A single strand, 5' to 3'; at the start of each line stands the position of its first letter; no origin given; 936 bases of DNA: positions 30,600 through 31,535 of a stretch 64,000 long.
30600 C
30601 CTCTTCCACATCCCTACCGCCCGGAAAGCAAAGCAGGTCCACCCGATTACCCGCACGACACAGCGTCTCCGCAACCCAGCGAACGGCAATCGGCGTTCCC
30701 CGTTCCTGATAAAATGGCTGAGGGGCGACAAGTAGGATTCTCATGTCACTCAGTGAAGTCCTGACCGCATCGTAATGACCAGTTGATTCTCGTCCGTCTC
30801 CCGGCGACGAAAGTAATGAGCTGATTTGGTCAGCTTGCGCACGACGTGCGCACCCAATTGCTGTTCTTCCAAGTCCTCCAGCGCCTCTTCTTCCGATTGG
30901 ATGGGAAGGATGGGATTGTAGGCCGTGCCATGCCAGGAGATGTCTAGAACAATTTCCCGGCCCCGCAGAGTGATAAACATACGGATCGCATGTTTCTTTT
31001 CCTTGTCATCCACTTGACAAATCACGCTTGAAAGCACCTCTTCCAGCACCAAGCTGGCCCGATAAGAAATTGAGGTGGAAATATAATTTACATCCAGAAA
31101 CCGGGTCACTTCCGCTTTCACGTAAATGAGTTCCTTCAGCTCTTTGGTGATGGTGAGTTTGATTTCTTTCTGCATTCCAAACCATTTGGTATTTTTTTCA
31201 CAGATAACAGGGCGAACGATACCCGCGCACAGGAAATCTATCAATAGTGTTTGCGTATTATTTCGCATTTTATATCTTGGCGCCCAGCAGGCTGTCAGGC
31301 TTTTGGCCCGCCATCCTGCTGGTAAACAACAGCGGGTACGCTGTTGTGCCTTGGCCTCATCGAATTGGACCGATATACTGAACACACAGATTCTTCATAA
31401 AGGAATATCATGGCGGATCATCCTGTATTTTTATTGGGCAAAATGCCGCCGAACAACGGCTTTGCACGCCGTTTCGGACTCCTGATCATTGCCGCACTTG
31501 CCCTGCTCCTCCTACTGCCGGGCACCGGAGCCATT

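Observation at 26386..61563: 15-bp palindrome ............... iterated both between genes and inside proteins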

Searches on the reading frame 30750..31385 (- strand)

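Call 53: search_protein_families(library=pfam, proteins=[window:30750-31385:-], max_evalue=0.001)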
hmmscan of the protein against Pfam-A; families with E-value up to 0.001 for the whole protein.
window:30750-31385:- (211 aa): 1 family
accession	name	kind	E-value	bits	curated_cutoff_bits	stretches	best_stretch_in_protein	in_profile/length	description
PF13581.12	HATPase_c_2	-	1e-05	26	27.4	1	83-205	5-126/127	Histidine kinase-like ATPase domain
